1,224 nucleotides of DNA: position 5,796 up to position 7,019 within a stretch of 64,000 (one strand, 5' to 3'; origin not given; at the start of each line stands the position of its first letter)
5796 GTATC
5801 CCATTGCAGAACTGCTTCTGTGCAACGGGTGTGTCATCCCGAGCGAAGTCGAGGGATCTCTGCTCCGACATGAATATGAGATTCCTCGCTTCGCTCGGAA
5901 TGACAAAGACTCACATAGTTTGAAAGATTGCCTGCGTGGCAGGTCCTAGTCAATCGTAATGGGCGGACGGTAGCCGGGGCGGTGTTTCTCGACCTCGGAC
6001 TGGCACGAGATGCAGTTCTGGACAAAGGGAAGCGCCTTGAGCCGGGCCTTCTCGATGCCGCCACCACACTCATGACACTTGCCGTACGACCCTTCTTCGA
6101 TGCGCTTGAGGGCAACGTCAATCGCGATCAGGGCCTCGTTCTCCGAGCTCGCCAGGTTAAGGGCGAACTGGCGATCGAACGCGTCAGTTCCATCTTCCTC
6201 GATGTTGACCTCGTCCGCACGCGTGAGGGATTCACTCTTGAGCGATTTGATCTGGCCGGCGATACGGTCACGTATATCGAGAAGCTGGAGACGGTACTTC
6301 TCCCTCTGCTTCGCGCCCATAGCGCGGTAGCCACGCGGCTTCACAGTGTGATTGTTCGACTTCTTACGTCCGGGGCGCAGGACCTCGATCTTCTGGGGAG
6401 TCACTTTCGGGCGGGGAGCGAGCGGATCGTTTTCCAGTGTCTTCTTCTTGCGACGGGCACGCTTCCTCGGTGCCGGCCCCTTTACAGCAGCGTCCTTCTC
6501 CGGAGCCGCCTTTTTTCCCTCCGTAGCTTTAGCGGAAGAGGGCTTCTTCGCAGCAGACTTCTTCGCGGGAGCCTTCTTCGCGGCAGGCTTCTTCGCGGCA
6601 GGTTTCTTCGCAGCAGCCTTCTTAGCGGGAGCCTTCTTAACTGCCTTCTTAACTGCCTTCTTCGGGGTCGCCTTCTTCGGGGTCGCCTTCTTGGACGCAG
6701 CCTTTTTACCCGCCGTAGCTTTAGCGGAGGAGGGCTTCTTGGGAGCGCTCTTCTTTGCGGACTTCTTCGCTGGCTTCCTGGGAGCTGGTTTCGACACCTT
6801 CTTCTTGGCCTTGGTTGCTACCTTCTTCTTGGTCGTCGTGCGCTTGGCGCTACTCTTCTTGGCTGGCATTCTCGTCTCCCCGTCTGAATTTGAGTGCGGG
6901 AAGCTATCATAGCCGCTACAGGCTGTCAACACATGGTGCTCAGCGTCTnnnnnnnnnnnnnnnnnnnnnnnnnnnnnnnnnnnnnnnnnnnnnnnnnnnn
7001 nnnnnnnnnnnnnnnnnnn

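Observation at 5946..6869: DksA-type zinc-finger regulator fused to a ~200-aa histone-H1-like Lys/Ala repeat tail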

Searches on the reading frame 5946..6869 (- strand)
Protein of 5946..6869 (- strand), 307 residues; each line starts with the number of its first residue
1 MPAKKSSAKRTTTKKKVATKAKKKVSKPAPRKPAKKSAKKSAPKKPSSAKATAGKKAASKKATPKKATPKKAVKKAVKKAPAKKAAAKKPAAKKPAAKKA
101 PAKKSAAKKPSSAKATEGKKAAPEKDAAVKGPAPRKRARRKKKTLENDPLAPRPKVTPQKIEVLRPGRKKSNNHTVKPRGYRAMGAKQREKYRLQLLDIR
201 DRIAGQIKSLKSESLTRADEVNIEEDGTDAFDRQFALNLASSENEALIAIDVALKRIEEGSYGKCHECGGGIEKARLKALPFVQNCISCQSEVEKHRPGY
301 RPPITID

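Call 5: search_protein_families(library=pfam, proteins=[window:5946-6869:-], max_evalue=0.01)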
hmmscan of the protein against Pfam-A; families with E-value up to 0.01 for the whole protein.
window:5946-6869:- (307 aa): 2 families
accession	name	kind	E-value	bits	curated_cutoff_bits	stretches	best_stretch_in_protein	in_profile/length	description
PF01258.23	zf-dskA_traR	-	1.2e-10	41.6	24.9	1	260-295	1-36/36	Prokaryotic dksA/traR C4-type zinc finger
PF07382.16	HC2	-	1.9e-08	35.1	40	1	3-144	5-153/194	Histone H1-like nucleoprotein HC2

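Call 7: search_protein_families(library=ncbifam, proteins=[window:5946-6869:-], max_evalue=0.01)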
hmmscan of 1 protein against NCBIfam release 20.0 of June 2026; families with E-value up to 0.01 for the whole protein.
window:5946-6869:- (307 aa): 8 families
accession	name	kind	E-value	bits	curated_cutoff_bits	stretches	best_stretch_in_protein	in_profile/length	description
TIGR02890.1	bacill_yteA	subfamily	4.5e-17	62.6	134.4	1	206-301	31-123/159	regulatory protein, yteA family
NF033459.1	DksA_like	equivalog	1e-14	54.8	105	1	191-296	5-112/113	RNA polymerase-binding protein DksA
TIGR02420.1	dksA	equivalog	1.5e-13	51.1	115.5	1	184-291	1-109/110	RNA polymerase-binding protein DksA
TIGR02419.1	C4_traR_proteo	subfamily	3.1e-12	46.9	59.7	1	229-294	1-64/64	phage/conjugal plasmid C-4 type zinc finger protein, TraR family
NF008243.0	PRK11019.1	equivalog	5.4e-08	33.2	96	1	254-297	27-71/88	DksA/TraR family C4-type zinc finger protein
NF038053.1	hist_H1_lk_Burk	equivalog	7.7e-08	32.8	80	1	2-145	9-159/195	histone H1-like DNA-binding protein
NF008045.0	PRK10778.1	equivalog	3.2e-07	30.7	289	1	190-294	45-143/151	RNA polymerase-binding protein DksA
NF010268.0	PRK13715.1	equivalog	0.00055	19.9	108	1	264-298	36-70/73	conjugal transfer protein TraR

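Call 10: find_encoding_contigs(protein=window:5946-6869:-, flank=6000, max_places=6)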
Protein window:5946-6869:- (307 aa): 6 contigs read that carry it; 4 places shown.
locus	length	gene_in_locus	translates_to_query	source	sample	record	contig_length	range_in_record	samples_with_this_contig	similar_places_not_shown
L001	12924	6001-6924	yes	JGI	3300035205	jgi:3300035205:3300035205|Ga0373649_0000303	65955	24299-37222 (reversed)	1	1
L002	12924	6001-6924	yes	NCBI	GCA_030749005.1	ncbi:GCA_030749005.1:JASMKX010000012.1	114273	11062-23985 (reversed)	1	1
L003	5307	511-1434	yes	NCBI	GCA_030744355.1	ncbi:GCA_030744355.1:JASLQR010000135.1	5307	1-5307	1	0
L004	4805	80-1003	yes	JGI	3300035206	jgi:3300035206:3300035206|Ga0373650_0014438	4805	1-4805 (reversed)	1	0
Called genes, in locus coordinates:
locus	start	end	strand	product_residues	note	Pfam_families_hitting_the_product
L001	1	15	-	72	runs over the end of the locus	-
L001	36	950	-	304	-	PF13353:Fer4_12 (weak), PF13237:Fer4_10 (weak), PF00037:Fer4 (weak), PF12837:Fer4_6 (faint), PF12838:Fer4_7, PF13187:Fer4_9 (weak), PF14697:Fer4_21, PF04055:Radical_SAM, +1 more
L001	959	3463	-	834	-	PF02901:PFL-like, PF01228:Gly_radical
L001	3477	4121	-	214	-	PF00392:GntR, PF07729:FCD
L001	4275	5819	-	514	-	PF00117:GATase, PF00733:Asn_synthase (faint), PF07722:Peptidase_C26 (weak), PF02540:NAD_synthase, PF00958:GMP_synt_C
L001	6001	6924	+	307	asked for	PF07382:HC2, PF01258:zf-dskA_traR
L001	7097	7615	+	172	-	PF01252:Peptidase_A8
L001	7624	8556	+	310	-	PF01745:IPT (weak), PF13671:AAA_33 (faint), PF01715:IPPT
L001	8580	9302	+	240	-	PF20582:UPF0758_N, PF04002:RadC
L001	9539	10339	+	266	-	PF00132:Hexapep, PF25087:GMPPB_C (weak), PF00132:Hexapep (weak), PF25084:LbH_EIF2B (weak), PF00132:Hexapep, PF13720:Acetyltransf_11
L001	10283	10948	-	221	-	PF00929:RNase_T, PF13482:RNase_H_2 (faint)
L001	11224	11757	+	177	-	PF02542:YgbB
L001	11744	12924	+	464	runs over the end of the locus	PF01406:tRNA-synt_1e, PF00133:tRNA-synt_1 (faint), PF09334:tRNA-synt_1g (faint), PF09190:DALR_2 (weak), PF23493:CysS_C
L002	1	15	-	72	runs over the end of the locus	-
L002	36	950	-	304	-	PF13353:Fer4_12 (weak), PF13237:Fer4_10 (weak), PF00037:Fer4 (weak), PF12837:Fer4_6 (faint), PF12838:Fer4_7, PF13187:Fer4_9 (weak), PF14697:Fer4_21, PF04055:Radical_SAM, +1 more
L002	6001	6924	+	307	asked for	PF07382:HC2, PF01258:zf-dskA_traR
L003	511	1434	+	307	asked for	PF07382:HC2, PF01258:zf-dskA_traR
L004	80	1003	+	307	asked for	PF07382:HC2, PF01258:zf-dskA_traR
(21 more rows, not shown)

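Call 19: search_solved_structures(query=window:5946-6869:-, max_evalue=0.01, show_alignments=3)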
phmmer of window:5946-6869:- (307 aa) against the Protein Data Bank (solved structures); distinct sequences matched with E-value up to 0.01: 5.
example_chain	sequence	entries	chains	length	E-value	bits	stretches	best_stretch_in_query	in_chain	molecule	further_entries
6ptg_A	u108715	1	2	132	5.4e-11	46.1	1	203-295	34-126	DnaK Suppressor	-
2kq9_A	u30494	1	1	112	4e-07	33.4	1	235-291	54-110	DnaK suppressor protein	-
4ijj_A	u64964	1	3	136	1.5e-06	31.5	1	195-297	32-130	Putative C4-type zinc finger protein, DksA/TraR family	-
1tjl_A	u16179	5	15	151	4.5e-06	29.9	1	201-294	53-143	DnaK suppressor protein | RNA polymerase-binding transcription factor DksA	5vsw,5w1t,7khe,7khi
2kgo_A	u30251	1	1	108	1.8e-05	28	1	257-301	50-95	Uncharacterized protein ybiI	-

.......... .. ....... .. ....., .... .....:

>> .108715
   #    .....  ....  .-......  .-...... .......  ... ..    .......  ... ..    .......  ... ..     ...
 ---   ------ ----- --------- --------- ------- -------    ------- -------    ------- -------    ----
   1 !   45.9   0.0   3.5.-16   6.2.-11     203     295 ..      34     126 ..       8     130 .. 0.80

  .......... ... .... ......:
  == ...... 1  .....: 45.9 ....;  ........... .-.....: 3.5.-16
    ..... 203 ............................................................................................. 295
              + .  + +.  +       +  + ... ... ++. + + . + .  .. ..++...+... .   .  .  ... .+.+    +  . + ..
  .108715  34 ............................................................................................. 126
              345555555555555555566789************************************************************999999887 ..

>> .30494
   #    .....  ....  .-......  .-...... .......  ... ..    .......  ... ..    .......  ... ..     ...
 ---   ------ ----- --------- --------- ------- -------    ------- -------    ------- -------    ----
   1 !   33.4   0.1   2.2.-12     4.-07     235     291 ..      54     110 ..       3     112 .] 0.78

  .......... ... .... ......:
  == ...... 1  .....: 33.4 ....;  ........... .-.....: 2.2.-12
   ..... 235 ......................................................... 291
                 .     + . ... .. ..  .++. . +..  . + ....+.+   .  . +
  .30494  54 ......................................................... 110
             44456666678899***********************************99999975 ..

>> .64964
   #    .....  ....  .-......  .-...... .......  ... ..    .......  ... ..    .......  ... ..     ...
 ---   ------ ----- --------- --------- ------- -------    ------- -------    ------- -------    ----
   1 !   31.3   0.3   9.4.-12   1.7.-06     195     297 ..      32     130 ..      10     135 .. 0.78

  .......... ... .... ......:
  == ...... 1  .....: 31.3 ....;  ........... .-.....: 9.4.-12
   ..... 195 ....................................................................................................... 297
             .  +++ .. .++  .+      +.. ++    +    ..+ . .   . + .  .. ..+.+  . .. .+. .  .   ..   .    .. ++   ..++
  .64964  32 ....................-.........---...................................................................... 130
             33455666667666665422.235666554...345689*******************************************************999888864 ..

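Call 20: find_related_loci(query=A1, collection=genome_contigs, flank=4000)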
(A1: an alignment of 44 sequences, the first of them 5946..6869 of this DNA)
Query A1 (307 aa) in genome_contigs; peptide patterns used: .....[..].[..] (x = any residue, [..] = any of these).
252 stretches matched a pattern; 61 encode a relative of the query (tblastn E <= 1e-3); 60 distinct loci.
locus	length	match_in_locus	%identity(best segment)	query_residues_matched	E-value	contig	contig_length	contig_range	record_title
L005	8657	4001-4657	67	84-307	7e-89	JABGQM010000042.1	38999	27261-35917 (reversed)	MAG: Verrucomicrobia bacterium isolate co234_bin56 co234_bin56_Ctg42, whole genome shotgun sequence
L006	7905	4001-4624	73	98-307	9e-87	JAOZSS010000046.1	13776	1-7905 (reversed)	MAG: Kiritimatiellia bacterium isolate GMC6.metabat2.87 GMC6_4418_length_13776_cov_5.823264, whole genome shotgun sequen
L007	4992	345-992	68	85-307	2e-86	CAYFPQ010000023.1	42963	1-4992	MAG TPA_asm: uncultured Victivallales bacterium isolate ERP019367_co2_131 genome assembly, contig: NODE_774_length_42963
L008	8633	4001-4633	59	90-307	2e-74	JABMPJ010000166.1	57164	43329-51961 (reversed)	MAG: Lentisphaerae bacterium isolate bin.508 k141_5095596, whole genome shotgun sequence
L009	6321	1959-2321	56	181-301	2e-45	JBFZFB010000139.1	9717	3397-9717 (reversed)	MAG: Lentisphaerota bacterium isolate PPR_0604 PPR_0604.fa_k121_888272, whole genome shotgun sequence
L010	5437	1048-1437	52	173-302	4e-44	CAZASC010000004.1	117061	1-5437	MAG TPA_asm: uncultured Victivallales bacterium isolate binchicken_co3_499 genome assembly, contig: NODE_339_length_1170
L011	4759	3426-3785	57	184-303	1e-42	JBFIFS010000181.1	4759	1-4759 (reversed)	MAG: Kiritimatiellia bacterium isolate Mix_sand11.2021.09.G.36 k141_1807509_length_4759_cov_13.0000, whole genome shotgu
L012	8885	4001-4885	37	10-295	2e-42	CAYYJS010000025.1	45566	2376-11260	MAG TPA_asm: uncultured Victivallales bacterium isolate SRP272421_co2_539 genome assembly, contig: NODE_1409_length_4556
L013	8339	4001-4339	59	183-295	2e-42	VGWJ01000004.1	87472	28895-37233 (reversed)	MAG: Lentisphaerae bacterium isolate M_DeepCast_400m_m2_230 M_DeepCast_400m_m2_230_Ga0194112_10000167, whole genome shot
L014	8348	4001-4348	58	191-306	5e-41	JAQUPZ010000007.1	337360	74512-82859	MAG: Kiritimatiellae bacterium isolate STD1_38 NODE_47_length_337360_cov_6.722741_Sandtown_D1, whole genome shotgun sequ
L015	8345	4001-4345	58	186-300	5e-41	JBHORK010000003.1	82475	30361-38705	Verrucomicrobiota bacterium isolate SAG AM-311-M03 NODE_3_length_82475_cov_29.343206, whole genome shotgun sequence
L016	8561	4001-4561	44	102-302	8e-41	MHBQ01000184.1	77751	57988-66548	MAG: Lentisphaerae bacterium RIFOXYC12_FULL_60_16 rifoxyc3_full_scaffold_96, whole genome shotgun sequence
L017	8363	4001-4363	55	184-304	1e-40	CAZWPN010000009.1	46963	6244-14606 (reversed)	MAG TPA_asm: uncultured Victivallales bacterium isolate SRP272421_co4_76 genome assembly, contig: NODE_1209_length_46963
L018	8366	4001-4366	53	179-300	1e-40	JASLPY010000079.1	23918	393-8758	MAG: Kiritimatiellia bacterium isolate Arabian11_MAG_70 NODE_79_length_23918_cov_7.348769, whole genome shotgun sequence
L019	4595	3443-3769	59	188-296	4e-40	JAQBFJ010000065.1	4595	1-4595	MAG: Verrucomicrobiota bacterium isolate MAG_440_bin-02 440_bin-02_ctg-065, whole genome shotgun sequence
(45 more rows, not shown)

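Call 32: predict_structure(alignment_id=A1)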
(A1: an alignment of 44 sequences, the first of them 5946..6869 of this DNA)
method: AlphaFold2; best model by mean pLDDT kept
length: 307 residues; sequences in the alignment: 44
mean_pLDDT: 67.7   pTM: 0.46
mean pLDDT of the five models: 67.7, 66.8, 64.8, 63.1, 62.2
residues with pLDDT >= 90: 78; 70-90: 46; 50-70: 118; < 50: 65
segments of 3 or more residues with pLDDT < 50: 1-3, 56-58, 84-89, 91-93, 100-108, 112-118, 162-168
pLDDT, mean of each block of 10 residues (from residue 1): 48 53 51 54 56 49 56 53 49 50 49 49 57 53 58 58 47 69 94 97 93 75 68 86 94 96 94 94 93 83 75
secondary structure, 60 per line:
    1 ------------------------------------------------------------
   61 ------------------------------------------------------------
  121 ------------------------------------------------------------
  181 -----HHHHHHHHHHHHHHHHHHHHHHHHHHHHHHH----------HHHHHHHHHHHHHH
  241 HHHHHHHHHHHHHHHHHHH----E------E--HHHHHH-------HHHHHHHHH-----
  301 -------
elements in order: H186-216 H227-259 H274-279 H287-295

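Call 36: fold_search(model_id=the predicted structure, library=pdb)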
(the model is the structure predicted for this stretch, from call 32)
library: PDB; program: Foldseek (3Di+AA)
matches with E <= 10: 195; with E <= 0.001: 6
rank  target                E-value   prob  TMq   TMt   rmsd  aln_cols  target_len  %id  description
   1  4ijj_A                1.5e-06  1.00  0.33  0.75   2.0       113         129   30  Structure of transcription factor DksA2 from Pseudomonas aeruginosa (released 2013-02-27)
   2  4ijj_B                1.5e-05  1.00  0.32  0.73   2.0       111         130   32  Structure of transcription factor DksA2 from Pseudomonas aeruginosa (released 2013-02-27)
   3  7khi_M                2.4e-05  1.00  0.33  0.67   6.1       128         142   25  Escherichia coli RNA polymerase and rrnBP1 promoter complex with DksA/ppGpp (released 2020-10-28)
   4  1tjl_A                1.1e-04  1.00  0.29  0.54   5.8       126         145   24  Crystal structure of transcription factor DksA from E. coli (released 2004-09-07)
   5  6ptg_B                1.6e-04  1.00  0.23  0.75   4.4       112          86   25  Structure of RNA polymerase binding protein and transcriptional regulator Dks from Chlamydia trachomatis L2 (LGV434) (released 2019-07-24)
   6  5vsw_M                3.3e-04  1.00  0.28  0.57   5.6       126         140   25  X-ray crystal structure of Escherichia coli RNA polymerase and DksA/ppGpp complex (released 2017-06-14)
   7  2kq9_MODEL_1_A        2.3e-03  1.00  0.25  0.62  11.3       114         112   28  Solution structure of DnaK suppressor protein from Agrobacterium tumefaciens C58. Northeast Structural Genomic (released 2009-11-17)
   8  6ptg_A                3.2e-03  1.00  0.17  0.55   8.6        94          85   29  Structure of RNA polymerase binding protein and transcriptional regulator Dks from Chlamydia trachomatis L2 (LGV434) (released 2019-07-24)
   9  7vrc_C                4.7e-01  0.99  0.23  0.62   2.8        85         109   14  Structure of the Yeast SNF11/SNF2 complex (released 2022-05-25)
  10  7vrc_A                6.8e-01  0.97  0.22  0.60   4.0        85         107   14  Structure of the Yeast SNF11/SNF2 complex (released 2022-05-25)
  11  6n63                  1.0e+00  0.77  0.19  0.41   7.8       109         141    9  Crystal structure of an Iron binding protein (released 2019-07-17)
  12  9efi_A                1.2e+00  0.84  0.20  0.09   3.9        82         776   17  VIP3Cb1 Protoxin Structure (released 2025-06-18)
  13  6zbc_A                1.3e+00  0.57  0.21  0.12  11.7       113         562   19  Merozoite surface protein 1 (MSP-1) from Plasmodium falciparum, main conformation (released 2021-05-19)
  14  9lvb_A                1.3e+00  0.10  0.13  0.09  11.0       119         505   13  IAA-free AUX1 (released 2025-07-23)
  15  4afl_B                1.4e+00  0.41  0.18  0.41   4.5        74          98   12  The crystal structure of the ING4 dimerization domain reveals the functional organization of the ING family of chromat (released 2012-02-22)
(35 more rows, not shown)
